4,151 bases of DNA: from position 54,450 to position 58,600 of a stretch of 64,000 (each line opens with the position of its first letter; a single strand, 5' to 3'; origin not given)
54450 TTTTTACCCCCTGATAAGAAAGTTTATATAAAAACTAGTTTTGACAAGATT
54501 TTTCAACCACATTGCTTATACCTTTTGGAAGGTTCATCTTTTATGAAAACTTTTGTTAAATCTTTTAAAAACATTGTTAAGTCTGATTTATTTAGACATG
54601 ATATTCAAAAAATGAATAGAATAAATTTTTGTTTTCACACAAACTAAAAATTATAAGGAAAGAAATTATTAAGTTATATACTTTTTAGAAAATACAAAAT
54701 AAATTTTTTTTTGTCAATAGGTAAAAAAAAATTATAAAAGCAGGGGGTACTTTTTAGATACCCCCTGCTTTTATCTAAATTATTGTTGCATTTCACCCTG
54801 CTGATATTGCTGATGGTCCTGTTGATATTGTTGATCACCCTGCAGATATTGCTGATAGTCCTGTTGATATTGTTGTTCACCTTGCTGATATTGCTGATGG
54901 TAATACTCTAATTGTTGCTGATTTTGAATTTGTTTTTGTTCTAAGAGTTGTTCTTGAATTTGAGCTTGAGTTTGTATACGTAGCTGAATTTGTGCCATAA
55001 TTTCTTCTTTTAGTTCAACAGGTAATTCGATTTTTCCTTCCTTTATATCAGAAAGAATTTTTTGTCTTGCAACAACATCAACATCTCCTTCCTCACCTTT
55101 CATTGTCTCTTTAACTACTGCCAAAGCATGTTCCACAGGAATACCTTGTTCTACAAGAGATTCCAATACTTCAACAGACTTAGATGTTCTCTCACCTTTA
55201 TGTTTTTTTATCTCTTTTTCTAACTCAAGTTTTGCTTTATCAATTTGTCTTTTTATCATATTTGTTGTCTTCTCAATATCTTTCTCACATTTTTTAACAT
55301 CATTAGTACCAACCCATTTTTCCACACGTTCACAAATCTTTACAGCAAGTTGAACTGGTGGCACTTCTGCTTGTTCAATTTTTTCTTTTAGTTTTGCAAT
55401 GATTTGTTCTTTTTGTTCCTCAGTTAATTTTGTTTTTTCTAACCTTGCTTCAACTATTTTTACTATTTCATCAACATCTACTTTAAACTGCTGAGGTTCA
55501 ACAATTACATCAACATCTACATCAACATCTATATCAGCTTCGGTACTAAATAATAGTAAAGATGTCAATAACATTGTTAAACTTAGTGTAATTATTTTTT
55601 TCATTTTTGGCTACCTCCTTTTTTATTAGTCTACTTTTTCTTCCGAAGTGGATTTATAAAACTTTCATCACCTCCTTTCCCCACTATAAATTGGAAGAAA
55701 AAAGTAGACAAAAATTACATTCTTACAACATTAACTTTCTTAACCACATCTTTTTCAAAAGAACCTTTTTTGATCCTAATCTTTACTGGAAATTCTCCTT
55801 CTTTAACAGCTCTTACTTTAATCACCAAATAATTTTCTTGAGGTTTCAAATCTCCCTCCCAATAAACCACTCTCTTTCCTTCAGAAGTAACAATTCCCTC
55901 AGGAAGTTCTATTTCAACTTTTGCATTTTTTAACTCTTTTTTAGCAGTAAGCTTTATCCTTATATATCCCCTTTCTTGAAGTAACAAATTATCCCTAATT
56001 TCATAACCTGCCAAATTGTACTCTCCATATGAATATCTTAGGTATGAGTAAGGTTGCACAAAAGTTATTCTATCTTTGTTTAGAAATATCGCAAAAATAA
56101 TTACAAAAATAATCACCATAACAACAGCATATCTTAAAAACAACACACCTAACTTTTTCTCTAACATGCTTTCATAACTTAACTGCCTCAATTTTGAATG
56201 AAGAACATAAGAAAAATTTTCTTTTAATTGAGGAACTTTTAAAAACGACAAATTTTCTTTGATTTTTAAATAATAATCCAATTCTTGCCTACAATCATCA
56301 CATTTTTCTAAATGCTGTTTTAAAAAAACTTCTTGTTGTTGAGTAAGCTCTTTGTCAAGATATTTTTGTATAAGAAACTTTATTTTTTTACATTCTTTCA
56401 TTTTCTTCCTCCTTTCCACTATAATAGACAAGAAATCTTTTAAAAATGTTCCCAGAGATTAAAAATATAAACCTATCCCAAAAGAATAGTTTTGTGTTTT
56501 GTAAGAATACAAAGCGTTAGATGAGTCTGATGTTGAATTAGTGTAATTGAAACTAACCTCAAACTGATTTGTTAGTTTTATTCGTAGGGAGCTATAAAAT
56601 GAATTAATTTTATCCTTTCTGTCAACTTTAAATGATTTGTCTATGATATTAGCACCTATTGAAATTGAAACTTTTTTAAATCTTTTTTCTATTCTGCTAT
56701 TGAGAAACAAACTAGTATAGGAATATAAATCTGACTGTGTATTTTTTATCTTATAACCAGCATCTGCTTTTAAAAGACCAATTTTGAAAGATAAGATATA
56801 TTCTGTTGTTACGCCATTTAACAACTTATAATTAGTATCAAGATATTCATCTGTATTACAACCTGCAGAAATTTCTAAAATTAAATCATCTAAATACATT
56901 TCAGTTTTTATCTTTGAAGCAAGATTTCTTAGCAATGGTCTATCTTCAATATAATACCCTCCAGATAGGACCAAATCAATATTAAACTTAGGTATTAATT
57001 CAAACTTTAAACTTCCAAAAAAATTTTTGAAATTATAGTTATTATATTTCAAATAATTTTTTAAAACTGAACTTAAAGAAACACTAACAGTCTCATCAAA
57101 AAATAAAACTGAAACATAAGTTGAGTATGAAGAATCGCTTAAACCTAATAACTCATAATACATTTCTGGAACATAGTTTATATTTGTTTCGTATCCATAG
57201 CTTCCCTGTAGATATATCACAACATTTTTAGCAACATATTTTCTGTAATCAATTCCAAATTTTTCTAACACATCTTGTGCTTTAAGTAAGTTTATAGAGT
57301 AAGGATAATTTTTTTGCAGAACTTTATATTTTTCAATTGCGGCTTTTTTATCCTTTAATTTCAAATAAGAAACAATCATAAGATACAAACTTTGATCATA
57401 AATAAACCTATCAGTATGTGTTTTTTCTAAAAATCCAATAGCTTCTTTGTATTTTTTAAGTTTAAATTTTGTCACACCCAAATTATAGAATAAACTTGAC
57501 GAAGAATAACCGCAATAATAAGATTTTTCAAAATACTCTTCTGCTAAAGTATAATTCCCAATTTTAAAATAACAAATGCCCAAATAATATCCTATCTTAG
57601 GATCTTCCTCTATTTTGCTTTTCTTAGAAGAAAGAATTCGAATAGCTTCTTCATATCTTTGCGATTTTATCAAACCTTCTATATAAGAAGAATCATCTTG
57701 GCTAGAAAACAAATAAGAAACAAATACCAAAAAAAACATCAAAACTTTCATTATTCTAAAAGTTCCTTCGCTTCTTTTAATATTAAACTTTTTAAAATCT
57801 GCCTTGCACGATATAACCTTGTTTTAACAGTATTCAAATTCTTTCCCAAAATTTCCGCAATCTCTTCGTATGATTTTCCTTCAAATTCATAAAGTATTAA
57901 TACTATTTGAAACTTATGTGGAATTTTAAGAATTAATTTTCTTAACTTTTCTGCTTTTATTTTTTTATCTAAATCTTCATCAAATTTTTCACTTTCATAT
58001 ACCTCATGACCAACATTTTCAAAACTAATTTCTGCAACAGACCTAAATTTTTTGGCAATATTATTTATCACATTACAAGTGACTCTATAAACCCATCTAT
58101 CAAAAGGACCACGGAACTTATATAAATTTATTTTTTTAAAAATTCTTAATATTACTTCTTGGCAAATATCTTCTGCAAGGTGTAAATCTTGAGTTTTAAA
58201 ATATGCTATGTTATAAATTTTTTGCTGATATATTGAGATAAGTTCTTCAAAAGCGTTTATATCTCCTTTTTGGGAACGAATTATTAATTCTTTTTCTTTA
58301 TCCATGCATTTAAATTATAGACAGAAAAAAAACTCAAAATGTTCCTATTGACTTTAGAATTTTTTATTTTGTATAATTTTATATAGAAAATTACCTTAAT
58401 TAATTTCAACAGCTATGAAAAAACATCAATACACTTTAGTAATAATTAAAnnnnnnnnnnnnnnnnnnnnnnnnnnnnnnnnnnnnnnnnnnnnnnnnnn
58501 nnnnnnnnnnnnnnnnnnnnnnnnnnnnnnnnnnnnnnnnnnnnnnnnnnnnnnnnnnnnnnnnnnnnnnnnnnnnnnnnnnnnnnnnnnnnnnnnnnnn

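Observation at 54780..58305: Four-gene envelope module: ECF sigma, TPR plus OM beta-barrel fusion, zinc anti-sigma and secreted Q/Y-repeat coiled-coil protein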

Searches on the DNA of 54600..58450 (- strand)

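Call 62: search_rna_families(source=window, start=54600, end=58450, threshold=evalue, max_evalue=1)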
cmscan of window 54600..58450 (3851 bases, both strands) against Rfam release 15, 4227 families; matches with E-value up to 1: 3.
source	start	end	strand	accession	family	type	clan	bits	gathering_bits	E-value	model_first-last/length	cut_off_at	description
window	54734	54849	-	RF00506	Thr_leader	Cis-reg; leader;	-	30.7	55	0.0055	1-118/118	no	Threonine operon leader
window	57084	57115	+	RF01374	CRISPR-DR61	Gene; CRISPR;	-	24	38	0.8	1-37/37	no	CRISPR RNA direct repeat element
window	58232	58303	+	RF02119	FTX_1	Gene; lncRNA;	-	23.2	50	0.22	1-71/71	no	FTX transcript, XIST regulator conserved region 1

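Call 86: build_rna_model(alignment_id=A13, structure=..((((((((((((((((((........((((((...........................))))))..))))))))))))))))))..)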
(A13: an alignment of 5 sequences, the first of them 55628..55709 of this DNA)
Model R1 built from alignment A13 (5 sequences, 89 columns); structure: as given.
model positions 81; base pairs 22; branch points 0; effective number of sequences 1.64; information 0.701 bits per position. Calibrated on 0.2 Mb of random sequence (short: E-values are rough).
structure used (alignment columns):
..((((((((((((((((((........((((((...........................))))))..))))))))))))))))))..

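Call 87: search_with_rna_model(model_id=R1, sources=[window, L001, L002, L006, L010, L011, L012, L013, L014, L015, L003, L007, L008], max_evalue=1, make_alignment=true)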
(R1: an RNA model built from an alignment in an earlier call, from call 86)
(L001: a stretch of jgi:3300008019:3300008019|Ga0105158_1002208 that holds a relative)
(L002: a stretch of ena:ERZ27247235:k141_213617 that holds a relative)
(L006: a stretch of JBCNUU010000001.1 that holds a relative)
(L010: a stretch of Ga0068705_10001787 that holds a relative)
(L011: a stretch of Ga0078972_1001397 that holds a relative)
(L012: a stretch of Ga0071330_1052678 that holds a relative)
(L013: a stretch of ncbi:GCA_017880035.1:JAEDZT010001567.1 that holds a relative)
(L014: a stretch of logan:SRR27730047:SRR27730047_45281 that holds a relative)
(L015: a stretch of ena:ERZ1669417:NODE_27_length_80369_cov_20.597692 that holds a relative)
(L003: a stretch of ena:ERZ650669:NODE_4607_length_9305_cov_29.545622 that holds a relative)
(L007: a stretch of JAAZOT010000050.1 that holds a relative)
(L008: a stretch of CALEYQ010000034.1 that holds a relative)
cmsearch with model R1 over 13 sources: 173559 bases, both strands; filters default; matches with E-value up to 1: 19.
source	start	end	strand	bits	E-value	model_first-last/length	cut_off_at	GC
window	55628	55710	-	93.4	1.4e-17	1-81/81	no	0.34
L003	2923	3005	+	93.4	1.4e-17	1-81/81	no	0.34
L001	5393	5474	+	92.6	2e-17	1-81/81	no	0.34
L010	5699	5782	+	91.7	3.2e-17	1-81/81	no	0.33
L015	586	660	+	72.3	6.1e-13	1-81/81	no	0.37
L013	5904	5975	+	70.8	1.2e-12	1-81/81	no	0.39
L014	5904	5979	+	44.1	9.5e-07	1-81/81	no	0.32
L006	8325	8399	+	43.1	1.6e-06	1-81/81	no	0.33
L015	586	660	-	27.2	0.0049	1-81/81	no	0.37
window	55628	55710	+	24.1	0.024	1-81/81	no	0.34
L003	2923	3005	-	24.1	0.024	1-81/81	no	0.34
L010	5699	5782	-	20.9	0.12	1-81/81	no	0.33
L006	11657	11724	+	18.8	0.34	1-81/81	no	0.24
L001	5393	5474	-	18.7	0.37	1-81/81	no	0.34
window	53462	53536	-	18.3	0.44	1-81/81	no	0.43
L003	5080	5154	+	18.3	0.44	1-81/81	no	0.43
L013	7035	7124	-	17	0.87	1-81/81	no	0.3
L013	11175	11234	+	16.9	0.89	1-81/81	no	0.22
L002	7096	7195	+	16.8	0.94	1-81/81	no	0.34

Alignment A14: 19 matches aligned to the model, 135 columns, each read 5' to 3' on its own strand. Consensus structure (alignment columns), stored with it:
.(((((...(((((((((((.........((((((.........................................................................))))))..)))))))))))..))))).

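Call 88: search_with_rna_model(model_id=R1, sources=[window, L001, L006, L010, L013, L014, L015], max_evalue=0.0001, make_alignment=true, show_alignments=0)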
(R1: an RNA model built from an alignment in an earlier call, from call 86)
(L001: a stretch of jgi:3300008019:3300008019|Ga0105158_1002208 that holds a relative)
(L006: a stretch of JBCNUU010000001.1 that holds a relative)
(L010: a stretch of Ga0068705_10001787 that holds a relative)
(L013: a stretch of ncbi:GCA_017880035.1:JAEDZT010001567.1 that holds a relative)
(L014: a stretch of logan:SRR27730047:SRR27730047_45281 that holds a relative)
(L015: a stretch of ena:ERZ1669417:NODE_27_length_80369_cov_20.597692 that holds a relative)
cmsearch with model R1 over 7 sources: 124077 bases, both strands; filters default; matches with E-value up to 0.0001: 7.
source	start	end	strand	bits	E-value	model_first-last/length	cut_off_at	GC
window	55628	55710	-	93.4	1e-17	1-81/81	no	0.34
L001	5393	5474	+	92.6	1.4e-17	1-81/81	no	0.34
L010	5699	5782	+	91.7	2.3e-17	1-81/81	no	0.33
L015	586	660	+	72.3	4.4e-13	1-81/81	no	0.37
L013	5904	5975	+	70.8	8.9e-13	1-81/81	no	0.39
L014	5904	5979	+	44.1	6.8e-07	1-81/81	no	0.32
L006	8325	8399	+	43.1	1.1e-06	1-81/81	no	0.33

Alignment A15: 7 matches aligned to the model, 97 columns, each read 5' to 3' on its own strand. Consensus structure (alignment columns), stored with it:
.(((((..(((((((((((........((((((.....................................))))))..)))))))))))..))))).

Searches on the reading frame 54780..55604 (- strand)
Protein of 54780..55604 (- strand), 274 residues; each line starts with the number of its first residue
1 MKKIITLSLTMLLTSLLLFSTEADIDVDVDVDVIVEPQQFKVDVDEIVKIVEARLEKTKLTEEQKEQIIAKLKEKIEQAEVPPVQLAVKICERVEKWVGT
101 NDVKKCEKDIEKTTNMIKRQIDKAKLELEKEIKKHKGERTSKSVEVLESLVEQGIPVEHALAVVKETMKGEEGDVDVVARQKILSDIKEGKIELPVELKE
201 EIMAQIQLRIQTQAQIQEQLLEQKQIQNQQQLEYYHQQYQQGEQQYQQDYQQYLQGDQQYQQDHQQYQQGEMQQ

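Call 3: search_protein_families(library=pfam, proteins=[window:54780-55604:-], max_evalue=0.01)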
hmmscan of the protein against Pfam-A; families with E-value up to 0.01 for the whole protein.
window:54780-55604:- (274 aa): 0 families

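Call 4: search_protein_families(library=ncbifam, proteins=[window:54780-55604:-], max_evalue=0.01)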
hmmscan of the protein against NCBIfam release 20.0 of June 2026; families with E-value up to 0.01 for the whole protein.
window:54780-55604:- (274 aa): 0 families

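Call 40: search_protein_families(library=pfam, proteins=[window:54783-55604:-], max_evalue=10)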
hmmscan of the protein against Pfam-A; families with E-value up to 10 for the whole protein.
window:54783-55604:- (274 aa): 2 families
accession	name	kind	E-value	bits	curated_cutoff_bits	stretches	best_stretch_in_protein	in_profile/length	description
PF20503.3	DUF6730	-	0.017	16.5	27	1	39-83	36-80/82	Family of unknown function (DUF6730)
PF14792.12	DNA_pol_B_palm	-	1.2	9.9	25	1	42-122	54-107/113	DNA polymerase beta palm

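Call 74: predict_structure(alignment_id=A12)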
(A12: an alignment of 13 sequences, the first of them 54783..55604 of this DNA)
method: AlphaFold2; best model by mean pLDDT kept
length: 274 residues; sequences in the alignment: 13
mean_pLDDT: 77.6   pTM: 0.65
mean pLDDT of the five models: 77.6, 76.5, 75.1, 73.9, 73.9
residues with pLDDT >= 90: 96; 70-90: 106; 50-70: 31; < 50: 41
segments of 3 or more residues with pLDDT < 50: 1-39
pLDDT, mean of each block of 10 residues (from residue 1): 39 38 32 41 79 89 93 92 92 85 92 96 94 77 89 93 91 84 93 86 87 83 80 73 69 70 68 52
secondary structure, 60 per line:
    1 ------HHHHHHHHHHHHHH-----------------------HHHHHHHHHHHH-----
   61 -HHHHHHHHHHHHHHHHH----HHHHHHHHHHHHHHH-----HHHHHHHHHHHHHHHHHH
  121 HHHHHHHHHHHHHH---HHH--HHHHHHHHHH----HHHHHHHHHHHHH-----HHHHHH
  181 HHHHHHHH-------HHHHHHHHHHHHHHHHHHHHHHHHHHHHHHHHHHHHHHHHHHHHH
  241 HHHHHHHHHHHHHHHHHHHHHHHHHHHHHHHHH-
elements in order: H7-20 H44-55 H62-78 H83-97 H103-134 H143-152 H157-169 H175-188 H196-273

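Call 91: search_protein_families(library=pfam, alignment_id=A12, max_evalue=1)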
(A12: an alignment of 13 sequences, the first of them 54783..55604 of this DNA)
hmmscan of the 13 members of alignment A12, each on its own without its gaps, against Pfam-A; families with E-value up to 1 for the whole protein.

A. member 1, window:54783-55604:- (274 aa): 1 family
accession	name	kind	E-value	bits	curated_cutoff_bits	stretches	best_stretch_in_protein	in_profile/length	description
PF20503.3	DUF6730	-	0.017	16.5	27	1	39-83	36-80/82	Family of unknown function (DUF6730)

B. families by the number of members that match (of 13 scanned): 20 families
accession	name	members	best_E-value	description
PF20503.3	DUF6730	4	0.0079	Family of unknown function (DUF6730)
PF04481.18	DUF561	3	0.026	Protein of unknown function (DUF561)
PF14698.11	ASL_C2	3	0.055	Argininosuccinate lyase C-terminal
PF18977.5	DUF5713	3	0.2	Family of unknown function (DUF5713)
PF10114.15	PocR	2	0.0043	Sensory domain found in PocR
PF15372.11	DUF4600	1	0.0026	Domain of unknown function (DUF4600)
PF00482.28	T2SSF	1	0.0059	Type II secretion system (T2SS), protein F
PF04791.21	LMBR1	1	0.023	LMBR1-like membrane protein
PF05205.17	COMPASS-Shg1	1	0.035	COMPASS (Complex proteins associated with Set1p) component shg1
PF18871.6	HEPN_Toprim_N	1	0.089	HEPN/Toprim N-terminal domain 1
PF13421.11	Band_7_1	1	0.16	SPFH domain-Band 7 family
PF22600.2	MTPAP-like_central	1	0.19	Poly(A) RNA polymerase, mitochondrial-like, central palm domain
PF03477.21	ATP-cone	1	0.21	ATP cone domain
PF20150.5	2EXR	1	0.26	2EXR family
PF10012.15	DUF2255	1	0.28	Uncharacterized protein conserved in bacteria (DUF2255)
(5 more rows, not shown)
